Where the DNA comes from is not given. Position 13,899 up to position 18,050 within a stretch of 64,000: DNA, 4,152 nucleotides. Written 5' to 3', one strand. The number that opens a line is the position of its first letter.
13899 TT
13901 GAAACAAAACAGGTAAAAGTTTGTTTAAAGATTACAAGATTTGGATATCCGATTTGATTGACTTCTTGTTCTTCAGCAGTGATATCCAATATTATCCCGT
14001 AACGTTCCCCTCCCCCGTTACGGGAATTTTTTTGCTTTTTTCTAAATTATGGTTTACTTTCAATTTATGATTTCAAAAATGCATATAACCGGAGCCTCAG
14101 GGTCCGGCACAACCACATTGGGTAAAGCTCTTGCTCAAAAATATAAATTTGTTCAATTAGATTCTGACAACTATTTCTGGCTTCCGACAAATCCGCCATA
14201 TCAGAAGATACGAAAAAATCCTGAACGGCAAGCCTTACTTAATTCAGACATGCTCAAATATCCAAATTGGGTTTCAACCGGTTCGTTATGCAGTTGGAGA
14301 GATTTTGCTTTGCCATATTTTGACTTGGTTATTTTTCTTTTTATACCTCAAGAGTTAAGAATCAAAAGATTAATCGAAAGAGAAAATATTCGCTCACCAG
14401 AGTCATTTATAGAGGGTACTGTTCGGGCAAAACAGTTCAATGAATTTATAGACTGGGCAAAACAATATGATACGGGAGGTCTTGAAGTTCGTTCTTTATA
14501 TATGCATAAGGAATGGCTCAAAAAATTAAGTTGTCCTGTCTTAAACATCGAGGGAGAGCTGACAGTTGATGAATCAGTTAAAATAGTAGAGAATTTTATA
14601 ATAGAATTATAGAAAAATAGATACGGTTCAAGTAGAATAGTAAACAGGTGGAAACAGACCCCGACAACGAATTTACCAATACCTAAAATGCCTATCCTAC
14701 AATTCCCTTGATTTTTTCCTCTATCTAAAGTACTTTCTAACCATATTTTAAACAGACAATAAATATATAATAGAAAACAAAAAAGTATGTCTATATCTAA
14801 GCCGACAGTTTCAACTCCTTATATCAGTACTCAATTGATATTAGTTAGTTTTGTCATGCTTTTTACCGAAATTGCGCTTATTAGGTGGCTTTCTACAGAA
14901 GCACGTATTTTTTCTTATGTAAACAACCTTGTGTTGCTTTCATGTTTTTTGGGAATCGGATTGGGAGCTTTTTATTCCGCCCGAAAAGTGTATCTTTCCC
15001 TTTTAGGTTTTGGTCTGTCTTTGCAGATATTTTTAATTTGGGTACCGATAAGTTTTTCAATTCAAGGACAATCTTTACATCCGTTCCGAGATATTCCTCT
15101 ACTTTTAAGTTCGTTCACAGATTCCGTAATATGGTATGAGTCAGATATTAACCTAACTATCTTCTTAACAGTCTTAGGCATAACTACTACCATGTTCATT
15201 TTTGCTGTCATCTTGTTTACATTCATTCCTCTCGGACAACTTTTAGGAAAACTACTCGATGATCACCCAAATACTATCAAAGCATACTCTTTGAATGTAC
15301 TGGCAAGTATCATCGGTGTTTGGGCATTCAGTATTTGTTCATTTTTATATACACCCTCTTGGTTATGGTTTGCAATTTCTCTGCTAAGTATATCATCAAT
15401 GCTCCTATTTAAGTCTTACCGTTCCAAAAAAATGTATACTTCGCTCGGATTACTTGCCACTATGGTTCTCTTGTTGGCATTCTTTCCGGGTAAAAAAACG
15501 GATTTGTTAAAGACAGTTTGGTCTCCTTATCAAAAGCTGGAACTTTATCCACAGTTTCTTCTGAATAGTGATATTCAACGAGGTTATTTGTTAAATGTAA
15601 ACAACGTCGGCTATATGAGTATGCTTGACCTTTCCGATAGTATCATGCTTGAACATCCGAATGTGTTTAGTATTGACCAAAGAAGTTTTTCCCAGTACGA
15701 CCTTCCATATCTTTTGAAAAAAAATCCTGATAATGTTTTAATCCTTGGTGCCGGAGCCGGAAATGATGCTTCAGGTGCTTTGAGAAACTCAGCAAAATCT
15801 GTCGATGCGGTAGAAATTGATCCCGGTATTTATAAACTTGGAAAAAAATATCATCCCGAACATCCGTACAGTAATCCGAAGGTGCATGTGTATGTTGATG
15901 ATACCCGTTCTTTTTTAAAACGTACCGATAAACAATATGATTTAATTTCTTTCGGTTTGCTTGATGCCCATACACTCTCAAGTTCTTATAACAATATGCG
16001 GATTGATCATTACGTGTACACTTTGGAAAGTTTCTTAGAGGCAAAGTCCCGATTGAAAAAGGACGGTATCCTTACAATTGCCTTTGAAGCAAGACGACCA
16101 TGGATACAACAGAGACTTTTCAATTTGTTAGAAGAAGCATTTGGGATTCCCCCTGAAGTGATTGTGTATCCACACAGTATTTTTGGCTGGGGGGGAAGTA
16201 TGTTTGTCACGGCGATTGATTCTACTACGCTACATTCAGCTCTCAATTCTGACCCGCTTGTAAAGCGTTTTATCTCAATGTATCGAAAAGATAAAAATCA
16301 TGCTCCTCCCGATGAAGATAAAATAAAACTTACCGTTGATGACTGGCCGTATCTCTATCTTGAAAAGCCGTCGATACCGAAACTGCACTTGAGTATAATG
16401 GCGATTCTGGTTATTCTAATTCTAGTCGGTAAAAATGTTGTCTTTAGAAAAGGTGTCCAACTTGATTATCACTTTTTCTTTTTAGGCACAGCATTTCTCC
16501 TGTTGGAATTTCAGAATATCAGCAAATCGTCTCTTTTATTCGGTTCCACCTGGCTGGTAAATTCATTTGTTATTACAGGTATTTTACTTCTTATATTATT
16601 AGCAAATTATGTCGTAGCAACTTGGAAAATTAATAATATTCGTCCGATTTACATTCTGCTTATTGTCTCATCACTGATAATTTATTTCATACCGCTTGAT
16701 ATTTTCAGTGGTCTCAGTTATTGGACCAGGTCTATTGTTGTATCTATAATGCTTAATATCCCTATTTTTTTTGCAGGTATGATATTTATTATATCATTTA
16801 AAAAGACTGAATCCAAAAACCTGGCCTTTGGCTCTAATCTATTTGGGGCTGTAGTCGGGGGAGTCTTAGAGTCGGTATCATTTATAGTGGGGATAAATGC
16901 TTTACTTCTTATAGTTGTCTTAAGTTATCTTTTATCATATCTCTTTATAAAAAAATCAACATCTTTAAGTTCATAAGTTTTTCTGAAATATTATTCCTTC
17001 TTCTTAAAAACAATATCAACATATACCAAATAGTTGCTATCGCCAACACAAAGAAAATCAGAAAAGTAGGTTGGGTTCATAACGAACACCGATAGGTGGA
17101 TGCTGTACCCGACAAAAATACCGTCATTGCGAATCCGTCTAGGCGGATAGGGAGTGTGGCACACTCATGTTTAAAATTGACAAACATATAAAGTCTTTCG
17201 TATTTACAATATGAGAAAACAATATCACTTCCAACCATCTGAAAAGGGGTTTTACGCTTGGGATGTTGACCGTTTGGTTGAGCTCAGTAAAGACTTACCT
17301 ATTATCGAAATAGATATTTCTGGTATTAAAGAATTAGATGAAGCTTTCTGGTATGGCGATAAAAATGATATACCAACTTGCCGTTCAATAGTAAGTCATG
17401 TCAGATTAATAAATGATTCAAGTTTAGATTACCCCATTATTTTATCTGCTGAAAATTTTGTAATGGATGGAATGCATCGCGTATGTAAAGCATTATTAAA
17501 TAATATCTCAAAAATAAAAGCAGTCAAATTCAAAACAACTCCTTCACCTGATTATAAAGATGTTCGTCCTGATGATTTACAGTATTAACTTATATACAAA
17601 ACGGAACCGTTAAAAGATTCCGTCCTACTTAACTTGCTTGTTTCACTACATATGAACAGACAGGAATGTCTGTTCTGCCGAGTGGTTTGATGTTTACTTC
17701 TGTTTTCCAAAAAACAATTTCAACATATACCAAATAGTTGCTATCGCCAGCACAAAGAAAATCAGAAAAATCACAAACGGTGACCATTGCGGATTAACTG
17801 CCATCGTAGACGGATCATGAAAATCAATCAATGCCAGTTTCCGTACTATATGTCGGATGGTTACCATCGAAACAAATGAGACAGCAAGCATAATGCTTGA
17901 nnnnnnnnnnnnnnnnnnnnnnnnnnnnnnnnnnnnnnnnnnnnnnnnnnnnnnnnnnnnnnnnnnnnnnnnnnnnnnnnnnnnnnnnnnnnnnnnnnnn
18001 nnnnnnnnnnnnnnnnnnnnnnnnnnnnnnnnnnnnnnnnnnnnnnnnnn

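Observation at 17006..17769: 644-bp insert with a ParB-like gene, bracketed by 60-bp direct repeats that duplicate a gene's 3' end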

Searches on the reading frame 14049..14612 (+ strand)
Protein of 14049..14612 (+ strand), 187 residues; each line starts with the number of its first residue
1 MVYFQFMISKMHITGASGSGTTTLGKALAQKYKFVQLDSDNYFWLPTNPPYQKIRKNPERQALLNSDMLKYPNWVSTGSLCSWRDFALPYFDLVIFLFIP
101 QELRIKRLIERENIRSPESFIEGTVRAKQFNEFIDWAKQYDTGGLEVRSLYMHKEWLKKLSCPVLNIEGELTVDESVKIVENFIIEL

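Call 4: search_protein_families(library=pfam, proteins=[window:14049-14612:+], max_evalue=0.1)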
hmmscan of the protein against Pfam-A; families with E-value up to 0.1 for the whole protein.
window:14049-14612:+ (187 aa): 10 families
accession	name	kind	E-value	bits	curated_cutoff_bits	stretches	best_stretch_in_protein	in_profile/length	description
PF13238.12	AAA_18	-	3.5e-06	27.9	29.4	1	13-113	3-113/128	AAA domain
PF13189.12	Cytidylate_kin2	-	0.00029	21.5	28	1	13-39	4-30/176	Cytidylate kinase-like family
PF01712.25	dNK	-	0.0012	19.1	27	0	13-61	3-52/203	Deoxynucleoside kinase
PF01121.26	CoaE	-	0.0053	16.9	27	0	92-116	124-148/180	Dephospho-CoA kinase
PF13521.12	AAA_28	-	0.0084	16.8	27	1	11-34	2-25/164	AAA domain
PF00485.24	PRK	-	0.01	16.1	22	0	13-35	4-26/196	Phosphoribulokinase / Uridine kinase family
PF13207.12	AAA_17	-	0.012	16.4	27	0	14-36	1-23/136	AAA domain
PF01202.28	SKI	-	0.014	15.9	22.1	1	18-44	2-28/159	Shikimate kinase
PF13671.12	AAA_33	-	0.05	14.4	27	0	13-43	4-34/143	AAA domain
PF00005.33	ABC_tran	-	0.089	13.8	25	0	10-34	13-37/137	ABC transporter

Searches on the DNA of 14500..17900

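Call 35: search_rna_families(source=window, start=14500, end=17900, threshold=evalue, max_evalue=5)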
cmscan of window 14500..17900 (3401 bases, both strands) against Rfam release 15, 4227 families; matches with E-value up to 5: 2.
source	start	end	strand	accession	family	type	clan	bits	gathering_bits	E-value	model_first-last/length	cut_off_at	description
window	15024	15083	-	RF03514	mir-6128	Gene; miRNA;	-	22.5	92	1.6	1-64/64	no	mir-6128 microRNA precursor family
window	16605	16682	-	RF00593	snoU83B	Gene; snRNA; snoRNA; CD-box;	-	17.8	35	3.4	1-94/94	no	Small nucleolar RNA U83B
